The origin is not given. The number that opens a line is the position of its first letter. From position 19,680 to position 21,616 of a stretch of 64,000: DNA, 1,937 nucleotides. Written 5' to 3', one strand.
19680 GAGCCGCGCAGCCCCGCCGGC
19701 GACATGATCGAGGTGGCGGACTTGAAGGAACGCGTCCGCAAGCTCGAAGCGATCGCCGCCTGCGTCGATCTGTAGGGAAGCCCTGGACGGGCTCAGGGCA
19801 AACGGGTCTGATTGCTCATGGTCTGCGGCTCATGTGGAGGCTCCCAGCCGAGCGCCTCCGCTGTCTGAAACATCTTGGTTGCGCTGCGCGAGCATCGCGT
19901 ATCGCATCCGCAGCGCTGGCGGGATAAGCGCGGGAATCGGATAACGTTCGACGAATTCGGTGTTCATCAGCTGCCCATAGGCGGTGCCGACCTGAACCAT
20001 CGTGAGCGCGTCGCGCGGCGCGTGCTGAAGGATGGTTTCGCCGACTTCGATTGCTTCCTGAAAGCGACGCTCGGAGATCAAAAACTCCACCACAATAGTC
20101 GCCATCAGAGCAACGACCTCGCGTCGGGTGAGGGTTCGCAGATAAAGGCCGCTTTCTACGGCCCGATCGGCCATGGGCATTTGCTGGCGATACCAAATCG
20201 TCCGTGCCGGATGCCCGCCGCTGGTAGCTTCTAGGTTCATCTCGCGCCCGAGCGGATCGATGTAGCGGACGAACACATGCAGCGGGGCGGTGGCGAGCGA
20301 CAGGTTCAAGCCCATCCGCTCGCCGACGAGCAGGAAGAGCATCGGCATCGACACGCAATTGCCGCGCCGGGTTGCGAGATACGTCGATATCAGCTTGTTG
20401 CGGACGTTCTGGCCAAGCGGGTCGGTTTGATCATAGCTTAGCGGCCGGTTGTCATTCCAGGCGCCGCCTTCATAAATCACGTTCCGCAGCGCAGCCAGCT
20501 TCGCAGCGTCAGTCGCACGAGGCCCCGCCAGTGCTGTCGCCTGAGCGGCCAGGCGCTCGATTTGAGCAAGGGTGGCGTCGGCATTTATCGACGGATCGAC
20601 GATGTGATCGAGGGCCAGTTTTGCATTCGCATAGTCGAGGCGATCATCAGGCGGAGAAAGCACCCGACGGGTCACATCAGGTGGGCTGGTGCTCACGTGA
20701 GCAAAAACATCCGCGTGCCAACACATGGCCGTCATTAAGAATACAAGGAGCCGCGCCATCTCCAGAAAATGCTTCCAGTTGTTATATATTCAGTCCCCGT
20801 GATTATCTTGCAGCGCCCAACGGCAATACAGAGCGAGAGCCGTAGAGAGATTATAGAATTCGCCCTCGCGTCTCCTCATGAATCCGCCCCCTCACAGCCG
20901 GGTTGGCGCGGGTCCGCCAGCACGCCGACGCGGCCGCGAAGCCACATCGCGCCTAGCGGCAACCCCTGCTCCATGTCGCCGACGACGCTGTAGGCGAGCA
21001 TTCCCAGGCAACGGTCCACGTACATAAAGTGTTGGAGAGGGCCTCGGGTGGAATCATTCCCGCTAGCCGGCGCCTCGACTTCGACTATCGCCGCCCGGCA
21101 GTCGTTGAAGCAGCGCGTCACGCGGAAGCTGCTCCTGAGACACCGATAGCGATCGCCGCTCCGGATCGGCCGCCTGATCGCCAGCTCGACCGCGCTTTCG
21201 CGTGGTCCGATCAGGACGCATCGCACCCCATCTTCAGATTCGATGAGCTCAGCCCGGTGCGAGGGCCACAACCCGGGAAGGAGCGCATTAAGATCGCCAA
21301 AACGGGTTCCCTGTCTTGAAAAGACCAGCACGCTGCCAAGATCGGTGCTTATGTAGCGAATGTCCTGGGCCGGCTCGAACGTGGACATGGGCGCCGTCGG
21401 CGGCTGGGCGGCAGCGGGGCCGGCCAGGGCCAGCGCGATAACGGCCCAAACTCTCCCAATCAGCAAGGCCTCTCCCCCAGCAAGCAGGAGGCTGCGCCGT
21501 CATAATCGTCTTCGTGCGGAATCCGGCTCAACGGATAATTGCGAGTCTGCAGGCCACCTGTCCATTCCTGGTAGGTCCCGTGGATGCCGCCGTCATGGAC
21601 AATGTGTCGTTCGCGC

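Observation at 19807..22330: Candidate new system: Sec-exported mini-Rhs, immunity-like partner and transglutaminase-like protein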

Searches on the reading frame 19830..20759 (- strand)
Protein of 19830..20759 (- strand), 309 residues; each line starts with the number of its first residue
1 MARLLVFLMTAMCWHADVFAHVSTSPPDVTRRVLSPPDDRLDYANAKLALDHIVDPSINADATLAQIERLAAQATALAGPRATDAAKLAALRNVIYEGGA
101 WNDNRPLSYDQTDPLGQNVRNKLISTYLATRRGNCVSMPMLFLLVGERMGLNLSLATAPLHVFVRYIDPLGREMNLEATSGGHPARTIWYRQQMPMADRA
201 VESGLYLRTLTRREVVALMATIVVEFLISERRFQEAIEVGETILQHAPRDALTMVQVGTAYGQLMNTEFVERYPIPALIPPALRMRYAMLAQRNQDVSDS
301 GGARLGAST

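Call 3: search_protein_families(library=pfam, proteins=[window:19830-20759:-], max_evalue=1)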
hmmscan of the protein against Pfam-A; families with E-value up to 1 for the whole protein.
window:19830-20759:- (309 aa): 2 families
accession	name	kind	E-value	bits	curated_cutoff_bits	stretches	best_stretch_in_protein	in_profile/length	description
PF13369.12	Transglut_core2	-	5.1e-10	39.5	23.5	1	63-185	3-117/155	Transglutaminase-like superfamily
PF00547.23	Urease_gamma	-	0.086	13.6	23.9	1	196-246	19-66/99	Urease, gamma subunit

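Call 4: search_protein_families(library=ncbifam, proteins=[window:19830-20759:-], max_evalue=1)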
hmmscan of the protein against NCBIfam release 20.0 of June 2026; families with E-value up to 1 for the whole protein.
window:19830-20759:- (309 aa): 2 families
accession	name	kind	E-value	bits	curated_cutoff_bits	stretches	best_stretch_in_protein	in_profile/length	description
NF008188.0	PRK10941.1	equivalog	1.7e-05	24.5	391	1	65-264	36-228/269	invasion regulator SirB1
NF009671.0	PRK13192.1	subfamily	0.086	12.2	243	1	210-247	30-67/231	bifunctional urease subunit gamma/beta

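Call 32: find_related_loci(query=window:19830-20759:-, collection=genome_contigs, flank=6000)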
Query window:19830-20759:- (309 aa) in genome_contigs; peptide patterns used: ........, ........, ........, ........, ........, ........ (x = any residue, [..] = any of these).
37 stretches matched a pattern; 18 encode a relative of the query (tblastn E <= 1e-3); 17 distinct loci.
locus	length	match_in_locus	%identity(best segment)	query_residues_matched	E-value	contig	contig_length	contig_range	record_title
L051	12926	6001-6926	78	1-309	1e-142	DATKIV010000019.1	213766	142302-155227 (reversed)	MAG TPA_asm: Allosphingosinicella sp. isolate SMAG_U14613 k141_91026, whole genome shotgun sequence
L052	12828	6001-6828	50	25-296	3e-82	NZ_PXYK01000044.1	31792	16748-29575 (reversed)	Kumtagia ephedrae strain 6GN-30 ZB100043, whole genome shotgun sequence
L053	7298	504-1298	44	31-295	2e-79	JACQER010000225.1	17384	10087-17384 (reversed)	MAG: Gammaproteobacteria bacterium isolate NC_groundwater_1026_Pr1_S-0.65um_62_16 Montesol18_Sp65_coassembly_scaffold_18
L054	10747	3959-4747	42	34-295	7e-78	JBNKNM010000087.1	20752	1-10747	MAG: Pseudobacteriovorax sp. isolate G2.bin.16.permissive NODE_87_length_20752_cov_5.745006, whole genome shotgun sequen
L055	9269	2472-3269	42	31-295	9e-77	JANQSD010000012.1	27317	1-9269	MAG: Arenicellales bacterium isolate IP29b_bin.88 k99_1548777, whole genome shotgun sequence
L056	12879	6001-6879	38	4-292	2e-73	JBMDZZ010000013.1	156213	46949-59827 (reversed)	MAG: Oligoflexus sp. FD111 isolate FD111_1052_001 FD111_V2_assembly_annot2_12, whole genome shotgun sequence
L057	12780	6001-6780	46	29-282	3e-72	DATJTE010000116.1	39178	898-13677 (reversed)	MAG TPA_asm: Rhizobiaceae bacterium isolate SMAG_U15012 k141_1704334, whole genome shotgun sequence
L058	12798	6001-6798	40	31-295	4e-72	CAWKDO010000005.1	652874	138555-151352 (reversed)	MAG: uncultured delta proteobacterium isolate MFD03899.bin.2.34 genome assembly, contig: contig_30786, whole genome shot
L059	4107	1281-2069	41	33-295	2e-71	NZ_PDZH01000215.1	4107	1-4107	Chitinimonas sp. BJB300 NODE_215_length_4107_cov_42.123996, whole genome shotgun sequence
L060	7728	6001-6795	41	31-295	2e-71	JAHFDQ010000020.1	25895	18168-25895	MAG: Archangiaceae bacterium isolate nzgw249 NODE_1521_length_25896_cov_3.041397, whole genome shotgun sequence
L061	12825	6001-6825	42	31-306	2e-69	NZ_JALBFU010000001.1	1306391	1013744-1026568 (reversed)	Luteimonas aquatica strain RIB1-20 Scaffold1, whole genome shotgun sequence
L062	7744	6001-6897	66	5-303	3e-134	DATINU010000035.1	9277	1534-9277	MAG TPA_asm: Allosphingosinicella sp. isolate SMAG_U15804 k141_194215, whole genome shotgun sequence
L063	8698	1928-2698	40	37-294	3e-66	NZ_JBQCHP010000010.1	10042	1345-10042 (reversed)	MAG: Dyella sp. isolate bin724 k141_53804, whole genome shotgun sequence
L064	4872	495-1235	39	42-284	1e-51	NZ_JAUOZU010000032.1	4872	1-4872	Rhizobium alvei strain TNR-22 contig32, whole genome shotgun sequence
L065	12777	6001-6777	36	38-296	2e-47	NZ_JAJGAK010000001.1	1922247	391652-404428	Noviluteimonas lactosilytica strain A6 A6_Scf_1, whole genome shotgun sequence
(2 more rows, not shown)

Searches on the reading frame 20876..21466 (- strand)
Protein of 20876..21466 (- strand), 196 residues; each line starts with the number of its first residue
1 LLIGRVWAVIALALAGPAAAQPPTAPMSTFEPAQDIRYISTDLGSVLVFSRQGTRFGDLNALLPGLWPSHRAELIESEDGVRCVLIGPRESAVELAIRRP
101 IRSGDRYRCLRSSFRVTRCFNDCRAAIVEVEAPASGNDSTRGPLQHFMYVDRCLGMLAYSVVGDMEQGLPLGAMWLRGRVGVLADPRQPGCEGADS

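Call 3: search_protein_families(library=pfam, proteins=[window:20876-21466:-], max_evalue=1)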
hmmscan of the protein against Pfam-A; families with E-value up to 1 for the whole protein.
window:20876-21466:- (196 aa): 0 families

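Call 4: search_protein_families(library=ncbifam, proteins=[window:20876-21466:-], max_evalue=1)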
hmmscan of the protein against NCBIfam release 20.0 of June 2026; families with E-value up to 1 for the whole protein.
window:20876-21466:- (196 aa): 0 families

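Call 20: find_homologous_proteins(query=window:20876-21466:-)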
Query window:20876-21466:- (196 aa): 16 proteins with E <= 0.001 among 1681 candidates.
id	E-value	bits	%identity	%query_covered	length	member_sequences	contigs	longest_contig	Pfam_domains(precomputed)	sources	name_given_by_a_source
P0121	3.4e-117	407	94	98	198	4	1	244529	-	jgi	-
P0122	4.0e-112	391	89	99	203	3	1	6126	-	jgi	jgi:hypothetical protein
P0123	1.2e-111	389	89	98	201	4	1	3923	-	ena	-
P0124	2.5e-92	326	72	100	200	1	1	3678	-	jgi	jgi:hypothetical protein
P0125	1.3e-83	298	76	88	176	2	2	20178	-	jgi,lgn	jgi:hypothetical protein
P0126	3.1e-75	271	64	98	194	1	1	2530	-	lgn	-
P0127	1.8e-67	245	62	89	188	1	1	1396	-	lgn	-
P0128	1.6e-66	242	59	97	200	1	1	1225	-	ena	-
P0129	5.1e-66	240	61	97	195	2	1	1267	-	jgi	-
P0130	1.9e-58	216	51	96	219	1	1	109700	-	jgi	jgi:hypothetical protein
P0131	2.2e-54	202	53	97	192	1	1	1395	-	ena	-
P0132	3.2e-51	192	52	98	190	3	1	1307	-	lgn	-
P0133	6.6e-51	191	50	94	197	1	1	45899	-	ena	-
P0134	1.0e-49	187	47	98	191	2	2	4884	-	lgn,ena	-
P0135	1.2e-44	171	45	95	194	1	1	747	-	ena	-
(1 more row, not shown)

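Call 21: find_encoding_contigs(protein=P0121, flank=6000, max_places=2)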
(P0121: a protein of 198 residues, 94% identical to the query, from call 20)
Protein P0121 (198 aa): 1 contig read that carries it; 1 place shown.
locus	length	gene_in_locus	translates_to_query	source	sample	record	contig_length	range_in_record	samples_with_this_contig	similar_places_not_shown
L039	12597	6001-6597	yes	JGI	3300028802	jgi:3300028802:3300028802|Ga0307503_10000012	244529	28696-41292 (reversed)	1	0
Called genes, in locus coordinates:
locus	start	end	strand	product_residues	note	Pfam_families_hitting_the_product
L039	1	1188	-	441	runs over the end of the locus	PF00364:Biotin_lipoyl, PF02817:E3_binding (weak), PF00198:2-oxoacid_dh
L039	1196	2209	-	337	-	PF02779:Transket_pyr, PF02780:Transketolase_C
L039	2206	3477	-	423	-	PF12573:OxoDH_E1alpha_N, PF00676:E1_dh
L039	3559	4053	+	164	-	PF00300:His_Phos_1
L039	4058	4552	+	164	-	PF13302:Acetyltransf_3, PF13420:Acetyltransf_4 (weak), PF13523:Acetyltransf_8 (faint), PF00583:Acetyltransf_1, PF13508:Acetyltransf_7 (weak)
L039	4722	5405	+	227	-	-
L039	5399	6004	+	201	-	-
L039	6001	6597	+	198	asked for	-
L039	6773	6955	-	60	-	-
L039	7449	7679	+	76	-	-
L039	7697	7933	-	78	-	-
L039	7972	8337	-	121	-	PF04024:PspC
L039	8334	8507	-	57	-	-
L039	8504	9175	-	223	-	PF04012:PspA_IM30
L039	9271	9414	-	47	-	-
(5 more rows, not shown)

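Call 22: find_encoding_contigs(protein=P0130, flank=6000, max_places=2)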
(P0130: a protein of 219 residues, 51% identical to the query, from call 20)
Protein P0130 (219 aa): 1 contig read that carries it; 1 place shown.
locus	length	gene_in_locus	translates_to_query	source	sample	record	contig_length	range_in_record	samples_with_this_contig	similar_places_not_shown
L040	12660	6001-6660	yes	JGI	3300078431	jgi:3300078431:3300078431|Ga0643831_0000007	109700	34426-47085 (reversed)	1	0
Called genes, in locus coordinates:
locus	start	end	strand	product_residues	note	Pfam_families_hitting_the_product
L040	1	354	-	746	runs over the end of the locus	PF00521:DNA_topoisoIV, PF03989:DNA_gyraseA_C (faint)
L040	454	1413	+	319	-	PF14257:DUF4349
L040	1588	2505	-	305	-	PF00126:HTH_1, PF03466:LysR_substrate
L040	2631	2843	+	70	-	-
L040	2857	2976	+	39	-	-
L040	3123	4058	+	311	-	PF20434:BD-FAE, PF00561:Abhydrolase_1, PF07859:Abhydrolase_3, PF12146:Hydrolase_4, PF12697:Abhydrolase_6, PF00326:Peptidase_S9 (faint)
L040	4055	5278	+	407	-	PF00266:Aminotran_5, PF22580:KYNU_C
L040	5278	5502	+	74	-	PF22400:DUF6980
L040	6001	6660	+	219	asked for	-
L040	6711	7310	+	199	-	-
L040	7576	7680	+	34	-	-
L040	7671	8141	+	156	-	-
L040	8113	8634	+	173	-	-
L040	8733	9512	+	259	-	PF01259:SAICAR_synt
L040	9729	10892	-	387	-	PF01551:Peptidase_M23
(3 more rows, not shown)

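Call 23: find_encoding_contigs(protein=P0133, flank=6000, max_places=2)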
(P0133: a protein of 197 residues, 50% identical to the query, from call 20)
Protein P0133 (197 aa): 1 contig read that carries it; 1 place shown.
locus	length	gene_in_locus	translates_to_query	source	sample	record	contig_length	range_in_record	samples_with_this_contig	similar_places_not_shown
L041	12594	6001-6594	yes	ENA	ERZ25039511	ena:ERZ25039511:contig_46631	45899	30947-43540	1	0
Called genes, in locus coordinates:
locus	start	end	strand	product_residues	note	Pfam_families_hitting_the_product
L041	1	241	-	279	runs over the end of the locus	PF12276:DUF3617 (weak), PF00903:Glyoxalase (weak)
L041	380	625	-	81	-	-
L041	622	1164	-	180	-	PF12276:DUF3617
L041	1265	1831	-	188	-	PF12276:DUF3617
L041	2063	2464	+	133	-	PF05593:RHS_repeat (weak)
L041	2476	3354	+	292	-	-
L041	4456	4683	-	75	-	-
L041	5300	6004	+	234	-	-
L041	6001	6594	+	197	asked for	-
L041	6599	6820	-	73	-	-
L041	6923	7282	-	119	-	PF01381:HTH_3 (faint)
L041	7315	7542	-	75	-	-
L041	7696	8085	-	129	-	-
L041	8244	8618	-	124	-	PF04002:RadC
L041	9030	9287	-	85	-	-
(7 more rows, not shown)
